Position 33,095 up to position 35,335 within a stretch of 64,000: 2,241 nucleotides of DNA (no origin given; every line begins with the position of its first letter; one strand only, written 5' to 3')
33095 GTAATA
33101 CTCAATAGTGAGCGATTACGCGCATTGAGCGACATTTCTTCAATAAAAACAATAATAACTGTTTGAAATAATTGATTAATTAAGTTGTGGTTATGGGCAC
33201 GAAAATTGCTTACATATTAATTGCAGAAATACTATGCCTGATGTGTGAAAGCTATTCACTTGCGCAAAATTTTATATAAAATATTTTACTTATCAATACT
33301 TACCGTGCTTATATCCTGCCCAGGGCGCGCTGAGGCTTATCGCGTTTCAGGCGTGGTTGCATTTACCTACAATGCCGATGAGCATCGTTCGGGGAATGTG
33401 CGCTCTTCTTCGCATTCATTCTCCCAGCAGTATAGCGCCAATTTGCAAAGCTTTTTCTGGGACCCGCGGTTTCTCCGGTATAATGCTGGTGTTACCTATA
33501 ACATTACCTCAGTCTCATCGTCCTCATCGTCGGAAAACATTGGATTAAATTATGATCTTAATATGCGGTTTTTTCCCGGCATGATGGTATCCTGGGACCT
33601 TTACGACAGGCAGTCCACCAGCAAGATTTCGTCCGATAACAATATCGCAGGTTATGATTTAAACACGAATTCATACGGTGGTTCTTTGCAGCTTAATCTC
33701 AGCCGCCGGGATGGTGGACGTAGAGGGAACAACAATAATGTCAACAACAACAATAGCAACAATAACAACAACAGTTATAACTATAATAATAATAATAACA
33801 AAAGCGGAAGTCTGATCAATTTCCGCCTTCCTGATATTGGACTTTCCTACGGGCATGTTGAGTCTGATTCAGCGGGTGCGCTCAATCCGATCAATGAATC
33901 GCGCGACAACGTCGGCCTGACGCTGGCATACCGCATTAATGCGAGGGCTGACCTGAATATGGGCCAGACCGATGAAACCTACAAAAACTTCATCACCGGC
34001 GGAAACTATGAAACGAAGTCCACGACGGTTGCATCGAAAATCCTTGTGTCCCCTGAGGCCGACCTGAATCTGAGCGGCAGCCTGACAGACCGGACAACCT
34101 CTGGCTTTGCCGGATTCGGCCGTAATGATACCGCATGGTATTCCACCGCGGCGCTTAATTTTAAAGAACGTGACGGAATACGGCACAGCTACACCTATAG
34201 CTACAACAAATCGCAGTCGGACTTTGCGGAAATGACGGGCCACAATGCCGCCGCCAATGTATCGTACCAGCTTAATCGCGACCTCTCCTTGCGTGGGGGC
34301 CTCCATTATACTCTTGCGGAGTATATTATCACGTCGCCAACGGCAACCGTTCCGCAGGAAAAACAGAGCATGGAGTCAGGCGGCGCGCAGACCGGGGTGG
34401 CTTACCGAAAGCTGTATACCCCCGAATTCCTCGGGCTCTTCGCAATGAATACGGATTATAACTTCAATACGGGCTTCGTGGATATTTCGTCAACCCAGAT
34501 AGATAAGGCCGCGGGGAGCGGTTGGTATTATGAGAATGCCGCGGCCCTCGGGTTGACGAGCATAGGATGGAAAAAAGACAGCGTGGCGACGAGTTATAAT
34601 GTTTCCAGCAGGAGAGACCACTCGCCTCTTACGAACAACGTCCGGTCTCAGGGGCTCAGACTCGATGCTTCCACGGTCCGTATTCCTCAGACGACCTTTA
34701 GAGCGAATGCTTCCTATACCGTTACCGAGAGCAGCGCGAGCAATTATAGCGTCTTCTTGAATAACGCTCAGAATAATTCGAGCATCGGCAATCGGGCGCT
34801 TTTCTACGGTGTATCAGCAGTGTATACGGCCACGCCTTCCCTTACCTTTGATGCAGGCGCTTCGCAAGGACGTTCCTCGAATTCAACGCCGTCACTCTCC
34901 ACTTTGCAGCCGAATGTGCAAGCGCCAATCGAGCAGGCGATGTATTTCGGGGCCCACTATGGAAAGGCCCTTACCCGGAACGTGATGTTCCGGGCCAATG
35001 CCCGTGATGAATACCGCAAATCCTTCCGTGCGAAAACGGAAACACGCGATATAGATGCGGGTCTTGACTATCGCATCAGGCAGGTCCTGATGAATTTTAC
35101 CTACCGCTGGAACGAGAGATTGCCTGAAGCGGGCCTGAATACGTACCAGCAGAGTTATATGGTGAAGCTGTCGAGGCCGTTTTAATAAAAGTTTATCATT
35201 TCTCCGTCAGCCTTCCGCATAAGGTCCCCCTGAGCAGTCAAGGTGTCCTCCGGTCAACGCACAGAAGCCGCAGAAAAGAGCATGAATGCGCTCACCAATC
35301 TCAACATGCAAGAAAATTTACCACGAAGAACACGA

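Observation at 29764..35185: Locus 1: tetrahaem cyt c – NHL lipoprotein – SurA/PpiC chaperone – (palindrome) – 646-aa beta-barrel: candidate porin–cytochrome-type envelope module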

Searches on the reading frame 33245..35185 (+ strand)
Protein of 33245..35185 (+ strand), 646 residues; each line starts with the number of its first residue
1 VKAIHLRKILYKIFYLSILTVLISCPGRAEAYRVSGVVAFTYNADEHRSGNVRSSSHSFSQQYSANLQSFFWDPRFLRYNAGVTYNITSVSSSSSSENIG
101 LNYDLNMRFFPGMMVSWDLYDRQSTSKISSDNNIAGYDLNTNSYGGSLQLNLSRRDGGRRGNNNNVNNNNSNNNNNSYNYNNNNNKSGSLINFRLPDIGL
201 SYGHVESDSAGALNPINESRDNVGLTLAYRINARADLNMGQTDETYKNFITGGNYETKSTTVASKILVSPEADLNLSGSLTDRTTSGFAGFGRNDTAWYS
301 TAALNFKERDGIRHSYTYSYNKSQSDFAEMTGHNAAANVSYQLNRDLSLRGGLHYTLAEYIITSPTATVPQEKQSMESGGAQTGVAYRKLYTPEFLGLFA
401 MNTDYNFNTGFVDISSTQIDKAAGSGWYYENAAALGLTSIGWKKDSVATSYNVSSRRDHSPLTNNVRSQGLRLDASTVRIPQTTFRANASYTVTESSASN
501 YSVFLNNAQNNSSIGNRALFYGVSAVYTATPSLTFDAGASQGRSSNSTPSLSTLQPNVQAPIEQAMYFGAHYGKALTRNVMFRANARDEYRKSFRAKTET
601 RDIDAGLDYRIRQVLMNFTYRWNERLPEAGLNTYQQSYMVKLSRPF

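Call 3: search_protein_families(library=pfam, proteins=[window:33245-35185:+], max_evalue=0.01)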
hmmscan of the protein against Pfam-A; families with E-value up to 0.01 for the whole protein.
window:33245-35185:+ (646 aa): 0 families

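Call 22: find_homologous_proteins(query=window:33245-35185:+, max_evalue=0.001)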
Query window:33245-35185:+ (646 aa): 17 proteins with E <= 0.001 among 8000 candidates.
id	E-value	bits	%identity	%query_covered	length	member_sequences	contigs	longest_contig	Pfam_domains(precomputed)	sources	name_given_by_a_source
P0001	0.0e+0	1415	100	99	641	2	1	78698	-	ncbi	-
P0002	0.0e+0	1089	76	99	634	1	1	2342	-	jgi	-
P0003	0.0e+0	1020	72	100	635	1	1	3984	-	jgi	jgi:hypothetical protein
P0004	7.8e-294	994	69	100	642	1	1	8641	-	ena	-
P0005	5.7e-282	955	69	100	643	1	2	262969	-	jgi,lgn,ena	-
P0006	3.8e-274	929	66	100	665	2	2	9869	-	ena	-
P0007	6.5e-137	476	41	98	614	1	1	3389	-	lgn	-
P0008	5.0e-133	463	54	65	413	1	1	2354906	-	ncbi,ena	-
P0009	2.5e-121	424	38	98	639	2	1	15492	-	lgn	-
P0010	8.2e-120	419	39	97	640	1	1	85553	-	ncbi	ncbi:MAG: hypothetical protein ACYC7L_02205 [Nitrospirota bacterium]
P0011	5.7e-118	413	39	96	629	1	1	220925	-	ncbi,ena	-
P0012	9.4e-116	406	37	98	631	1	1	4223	-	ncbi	-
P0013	2.1e-109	385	36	98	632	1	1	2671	-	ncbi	-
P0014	3.0e-105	371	38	98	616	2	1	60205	-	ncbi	ncbi:MAG: hypothetical protein AABZ15_03395 [Nitrospirota bacterium]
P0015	1.2e-103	366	37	97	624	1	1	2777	-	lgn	-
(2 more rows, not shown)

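Call 24: find_encoding_contigs(protein=P0001, flank=10000, max_places=3)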
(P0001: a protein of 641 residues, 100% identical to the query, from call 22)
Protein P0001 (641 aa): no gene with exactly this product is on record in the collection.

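Call 26: find_related_loci(query=window:33245-35185:+, collection=genome_contigs, flank=10000)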
Query window:33245-35185:+ (646 aa) in genome_contigs; peptide patterns used: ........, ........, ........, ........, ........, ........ (x = any residue, [..] = any of these).
236 stretches matched a pattern, but none encodes a relative of the query by tblastn (E <= 1e-3).

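Call 27: find_related_loci(query=A1, collection=genome_contigs, flank=10000)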
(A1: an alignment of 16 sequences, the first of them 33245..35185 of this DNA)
Query A1 (646 aa) in genome_contigs; peptide patterns used: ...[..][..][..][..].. (x = any residue, [..] = any of these).
39 stretches matched a pattern; 5 encode a relative of the query (tblastn E <= 1e-3); 5 distinct loci.
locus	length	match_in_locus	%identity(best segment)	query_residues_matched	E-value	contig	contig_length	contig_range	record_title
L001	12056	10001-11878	38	2-646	4e-131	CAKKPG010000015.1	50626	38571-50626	Nitrospiria bacterium isolate Hainich-H41-bin024-1 genome assembly, contig: H41-bin024_1_Hain_H41_01um_R1_631_length_506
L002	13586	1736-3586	38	8-646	1e-126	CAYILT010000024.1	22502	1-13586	MAG TPA_asm: uncultured Nitrospiraceae bacterium isolate ERP119705_co22_392 genome assembly, contig: NODE_1861_length_22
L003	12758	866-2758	35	2-646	1e-116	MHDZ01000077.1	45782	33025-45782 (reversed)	MAG: Nitrospirae bacterium GWC2_57_13 gwc2_scaffold_571, whole genome shotgun sequence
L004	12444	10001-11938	34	2-646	3e-87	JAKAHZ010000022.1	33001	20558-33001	MAG: Nitrospirae bacterium isolate WY3.bin154 NODE_1974_length_33001_cov_1.513141, whole genome shotgun sequence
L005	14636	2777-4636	38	11-646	8e-100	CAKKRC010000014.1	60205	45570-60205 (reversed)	Nitrospiria bacterium isolate Hainich-H41-bin277-1 genome assembly, contig: H41-bin277_1_Hain_H41_02um_R3_233_length_602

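Call 36: predict_structure(alignment_id=A1)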
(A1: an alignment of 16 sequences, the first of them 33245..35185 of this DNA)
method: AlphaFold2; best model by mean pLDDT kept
length: 646 residues; sequences in the alignment: 16
mean_pLDDT: 81.3   pTM: 0.62
mean pLDDT of the five models: 81.3, 80.0, 79.2, 77.3, 60.4
residues with pLDDT >= 90: 284; 70-90: 236; 50-70: 72; < 50: 54
segments of 3 or more residues with pLDDT < 50: 25-29, 156-191, 505-511, 552-557
pLDDT, mean of each block of 10 residues (from residue 1): 65 77 51 87 93 90 91 83 90 74 91 88 85 69 94 57 31 31 32 78 92 83 94 86 95 95 92 94 89 90 89 93 90 94 80 92 67 87 72 71 85 79 81 86 83 90 84 84 83 77 44 71 90 92 73 51 91 92 96 89 95 93 91 94 93
secondary structure, 60 per line:
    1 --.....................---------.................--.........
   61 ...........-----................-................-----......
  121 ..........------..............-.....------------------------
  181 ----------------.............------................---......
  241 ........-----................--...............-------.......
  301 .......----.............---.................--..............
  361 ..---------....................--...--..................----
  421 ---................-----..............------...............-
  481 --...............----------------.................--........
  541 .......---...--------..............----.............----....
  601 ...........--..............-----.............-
elements in order: H3-23 E33-49 E52-71 E77-92 E94-109 E115-130 E137-150 H152-156 E197-209 E216-231 E235-248 E254-269 E272-286 E294-307 E312-324 E328-344 E347-362 E372-391 E399-416 E424-439 E445-458 E465-479 E483-497 E514-530 E533-547 E562-575 E580-592 E597-611 E614-627 E633-645

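Call 40: search_protein_representatives(alignment_id=A1)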
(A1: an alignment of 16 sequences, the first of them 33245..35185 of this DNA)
Query: 16 sequences, 629 profile positions. Proteins with E-value up to 0.001 (for the whole library): 251; up to 1e-10: 137; up to 1e-30: 58. The best 150 are listed.
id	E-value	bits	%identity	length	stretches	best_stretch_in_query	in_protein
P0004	4.5e-276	933.6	-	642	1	1-629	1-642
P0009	3.0e-254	861.5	-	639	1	1-629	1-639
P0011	9.6e-247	836.7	-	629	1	5-629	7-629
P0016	4.4e-237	804.8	-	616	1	21-629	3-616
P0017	6.1e-233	791.1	-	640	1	3-629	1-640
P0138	7.6e-229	777.6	-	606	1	16-629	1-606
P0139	1.3e-213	727.3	-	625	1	4-629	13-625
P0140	3.6e-211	719.2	-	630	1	6-629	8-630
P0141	1.7e-210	717.0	-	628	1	3-629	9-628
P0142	1.4e-207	707.4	-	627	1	5-629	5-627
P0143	1.8e-205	700.4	-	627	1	4-629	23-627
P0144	3.0e-205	699.7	-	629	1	3-629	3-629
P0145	4.9e-205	699.0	-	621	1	4-629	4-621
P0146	3.6e-204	696.1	-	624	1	7-629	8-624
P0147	1.9e-200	683.8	-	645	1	4-629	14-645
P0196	8.4e-25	103.6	-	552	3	26-146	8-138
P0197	7.7e-24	100.4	-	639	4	25-147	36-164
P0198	2.7e-23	98.6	-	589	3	25-143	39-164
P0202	4.4e-22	94.6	-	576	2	8-342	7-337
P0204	1.3e-21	93.1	-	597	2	25-338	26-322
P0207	8.1e-21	90.4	-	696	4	5-164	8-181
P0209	1.7e-20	89.3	-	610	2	177-613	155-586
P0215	3.6e-18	81.7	-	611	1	6-629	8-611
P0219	2.8e-17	78.8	-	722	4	13-145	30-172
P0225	1.3e-15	73.2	-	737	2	23-144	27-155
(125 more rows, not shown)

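Call 41: list_cluster_members(proteins=[P0196, P0197, P0198, P0202, P0204, P0207, P0209, P0215, P0219, P0225])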
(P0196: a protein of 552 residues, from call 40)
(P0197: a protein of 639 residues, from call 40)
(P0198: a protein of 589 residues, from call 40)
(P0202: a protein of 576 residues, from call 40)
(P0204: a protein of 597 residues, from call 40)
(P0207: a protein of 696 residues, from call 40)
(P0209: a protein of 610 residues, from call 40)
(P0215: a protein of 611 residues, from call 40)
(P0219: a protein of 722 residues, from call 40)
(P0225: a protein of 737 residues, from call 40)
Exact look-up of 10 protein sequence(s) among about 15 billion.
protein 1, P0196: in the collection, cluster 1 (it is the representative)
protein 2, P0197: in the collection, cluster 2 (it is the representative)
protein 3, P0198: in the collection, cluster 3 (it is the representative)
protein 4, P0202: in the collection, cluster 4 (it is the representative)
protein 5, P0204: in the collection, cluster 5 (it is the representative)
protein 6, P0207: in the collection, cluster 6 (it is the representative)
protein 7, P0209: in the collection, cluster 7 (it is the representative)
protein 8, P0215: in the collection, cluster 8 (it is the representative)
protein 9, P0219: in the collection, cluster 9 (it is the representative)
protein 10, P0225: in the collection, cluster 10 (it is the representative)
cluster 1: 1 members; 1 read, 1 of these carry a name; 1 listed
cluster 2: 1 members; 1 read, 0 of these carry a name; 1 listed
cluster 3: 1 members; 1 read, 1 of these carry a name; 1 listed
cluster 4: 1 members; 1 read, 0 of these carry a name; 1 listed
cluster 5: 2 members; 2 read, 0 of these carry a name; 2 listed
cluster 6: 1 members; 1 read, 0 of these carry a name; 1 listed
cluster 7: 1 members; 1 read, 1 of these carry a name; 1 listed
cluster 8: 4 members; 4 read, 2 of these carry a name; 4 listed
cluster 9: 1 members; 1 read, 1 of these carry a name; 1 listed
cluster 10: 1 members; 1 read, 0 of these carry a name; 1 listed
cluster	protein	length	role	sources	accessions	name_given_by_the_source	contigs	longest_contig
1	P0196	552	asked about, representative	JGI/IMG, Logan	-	hypothetical protein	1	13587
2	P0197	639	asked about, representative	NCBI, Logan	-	-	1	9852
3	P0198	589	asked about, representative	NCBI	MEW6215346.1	MAG: hypothetical protein AB1478_09150 [Nitrospirota bacterium]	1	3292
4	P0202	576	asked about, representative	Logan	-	-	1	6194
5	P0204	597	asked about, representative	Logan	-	-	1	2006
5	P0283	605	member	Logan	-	-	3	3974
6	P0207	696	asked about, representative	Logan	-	-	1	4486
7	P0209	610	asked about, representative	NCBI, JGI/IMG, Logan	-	hypothetical protein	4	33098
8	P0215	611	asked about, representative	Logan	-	-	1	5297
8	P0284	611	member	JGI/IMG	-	hypothetical protein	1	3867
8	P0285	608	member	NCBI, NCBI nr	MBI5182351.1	MAG: hypothetical protein HZA06_05530 [Nitrospirae bacterium] | hypothetical protein [Nitrospirota bacterium]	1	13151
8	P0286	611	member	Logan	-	-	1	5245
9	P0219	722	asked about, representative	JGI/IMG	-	hypothetical protein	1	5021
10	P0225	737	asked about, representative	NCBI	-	-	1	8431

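Call 45: fold_search(model_id=the predicted structure, library=pdb)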
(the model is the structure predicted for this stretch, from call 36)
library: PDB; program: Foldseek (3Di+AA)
matches with E <= 10: 812; with E <= 0.001: 278
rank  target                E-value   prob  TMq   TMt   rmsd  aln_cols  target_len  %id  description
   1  6r2q_B                2.0e-09  1.00  0.41  0.41  14.5       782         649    9  Structure of the Mtr complex (released 2020-04-22)
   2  6bpn                  4.2e-09  1.00  0.25  0.25  19.3       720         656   10  The crystal structure of the Ferric-Catecholate import receptor Fiu from E. coli K12: Open form (C2221) (released 2018-11-28)
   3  8s34_A                4.7e-09  1.00  0.28  0.27  21.8       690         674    9  Ferric-mycobactin receptor (FemA) in complex with aeruginic acid (released 2025-02-26)
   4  9a3c_MODEL_1_A        6.6e-09  1.00  0.25  0.23  20.8       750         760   10  Model of E. coli Fiu by in-cell photo-crosslinking MS and deep learning (released 2023-02-24)
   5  9c4o                  6.9e-09  1.00  0.26  0.25  20.7       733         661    9  Cryo-EM structure of PqqU with ligand PQQ (released 2024-06-19)
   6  9ex3_A                9.2e-09  1.00  0.29  0.28  21.7       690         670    9  Ferric-mycobactin receptor (FemA) in complex with dihydroaeruginoic acid (released 2025-02-26)
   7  6h7f_A                1.2e-08  1.00  0.29  0.28  21.1       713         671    9  Crystal structure of BauA, the Ferric preacinetobactin receptor from Acinetobacter baumannii in complex with Fe3+-Prea (released 2018-10-10)
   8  4epa                  1.4e-08  1.00  0.26  0.27  19.9       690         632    9  The crystal structure of the ferric yersiniabactin uptake receptor FyuA from Yersinia pestis (released 2012-06-20)
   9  6h7v_A                2.4e-08  1.00  0.29  0.28  21.9       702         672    9  Crystal structure of BauA, the Ferric preacinetobactin receptor from Acinetobacter baumannii (released 2018-10-10)
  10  3qlb_A                2.8e-08  1.00  0.27  0.27  23.2       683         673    9  Enantiopyochelin outer membrane TonB-dependent transporter from Pseudomonas fluorescens bound to the ferri-enantiopyoc (released 2011-12-07)
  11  6v81                  2.8e-08  1.00  0.27  0.27  17.0       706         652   10  The crystal structure of the outer-membrane transporter YncD (released 2020-05-06)
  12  5fp1                  3.1e-08  1.00  0.25  0.23  20.7       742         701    8  Crystal structure of the siderophore receptor PiuA from Acinetobacter baumannii (released 2016-05-11)
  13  6h7v_B                4.1e-08  1.00  0.29  0.28  22.5       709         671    9  Crystal structure of BauA, the Ferric preacinetobactin receptor from Acinetobacter baumannii (released 2018-10-10)
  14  1kmp                  5.0e-08  1.00  0.29  0.29  21.7       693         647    9  Crystal structure of the Outer Membrane Transporter FecA Complexed with Ferric Citrate (released 2002-03-06)
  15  4rdr                  5.0e-08  1.00  0.30  0.28  16.6       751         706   10  Structure of the bacterial Zn-transporter ZnuD from Neisseria meningitidis (locked conformation bound to zinc and cadmiu (released 2015-08-19)
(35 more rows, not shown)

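Call 50: search_solved_structures(query=A1, max_evalue=10)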
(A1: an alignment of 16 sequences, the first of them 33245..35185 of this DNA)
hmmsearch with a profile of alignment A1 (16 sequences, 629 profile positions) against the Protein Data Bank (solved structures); distinct sequences matched with E-value up to 10: 2.
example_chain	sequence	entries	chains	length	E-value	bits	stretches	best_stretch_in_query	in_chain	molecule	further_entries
9ln6_B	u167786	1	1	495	1.7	10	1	151-168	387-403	Maltose/maltodextrin-binding periplasmic protein,E3 ubiquitin-protein ligase UHRF1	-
1y4c_A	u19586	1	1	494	9.5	7.6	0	150-184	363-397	Maltose binding protein fused with designed helical protein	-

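Call 57: find_encoding_contigs(protein=P0209, flank=8000, max_places=1)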
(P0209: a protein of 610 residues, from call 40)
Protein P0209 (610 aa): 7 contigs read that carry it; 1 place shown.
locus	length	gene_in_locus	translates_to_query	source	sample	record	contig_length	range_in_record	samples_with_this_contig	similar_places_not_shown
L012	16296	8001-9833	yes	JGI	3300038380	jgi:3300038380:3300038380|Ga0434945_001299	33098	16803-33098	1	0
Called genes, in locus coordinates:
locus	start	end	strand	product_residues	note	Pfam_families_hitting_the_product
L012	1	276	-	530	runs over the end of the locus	-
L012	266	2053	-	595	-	-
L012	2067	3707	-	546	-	-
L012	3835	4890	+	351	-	PF00149:Metallophos, PF12850:Metallophos_2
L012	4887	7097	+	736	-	PF13476:AAA_23 (weak)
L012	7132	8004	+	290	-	PF02085:Cytochrom_CIII (faint), PF14522:Cytochrome_C7 (faint), PF22113:Mtrc-MtrF_II-IV_dom (faint), PF22678:Cytochrom_c_NrfB-like (faint), PF09699:Paired_CXXCH_1, PF14537:Cytochrom_c3_2 (weak), PF09699:Paired_CXXCH_1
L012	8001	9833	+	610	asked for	-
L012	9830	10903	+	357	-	PF01731:Arylesterase (faint), PF07494:Reg_prop (faint), PF22807:TrAA12 (faint), PF08450:SGL (weak), PF01436:NHL (weak), PF17170:DUF5128 (weak), PF01436:NHL (weak), PF17170:DUF5128, +2 more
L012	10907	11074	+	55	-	-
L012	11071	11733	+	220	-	PF14522:Cytochrome_C7 (faint), PF09699:Paired_CXXCH_1 (faint)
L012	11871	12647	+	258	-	PF14522:Cytochrome_C7 (faint), PF09699:Paired_CXXCH_1 (faint)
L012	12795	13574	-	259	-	PF00378:ECH_1, PF16113:ECH_2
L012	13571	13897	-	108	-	PF02627:CMD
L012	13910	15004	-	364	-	PF01118:Semialdhyde_dh, PF22698:Semialdhyde_dhC_1, PF02774:Semialdhyde_dhC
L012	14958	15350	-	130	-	PF00380:Ribosomal_S9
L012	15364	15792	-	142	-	PF00572:Ribosomal_L13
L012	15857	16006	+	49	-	-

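Call 69: search_protein_families(library=ncbifam, proteins=[window:33245-35185:+], max_evalue=1)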
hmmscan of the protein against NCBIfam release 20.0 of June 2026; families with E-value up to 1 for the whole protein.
window:33245-35185:+ (646 aa): 0 families

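Call 70: search_protein_families(library=pfam, proteins=[window:33245-35185:+, L012:8001-9833:+], max_evalue=10)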
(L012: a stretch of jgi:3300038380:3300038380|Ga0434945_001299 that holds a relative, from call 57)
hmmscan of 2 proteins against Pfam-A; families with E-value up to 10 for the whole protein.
window:33245-35185:+ (646 aa): 0 families

L012:8001-9833:+ (610 aa): 1 family
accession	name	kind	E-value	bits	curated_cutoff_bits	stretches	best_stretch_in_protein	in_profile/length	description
PF13505.12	OMP_b-brl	-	8.2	7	28.7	2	234-338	57-158/175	Outer membrane protein beta-barrel domain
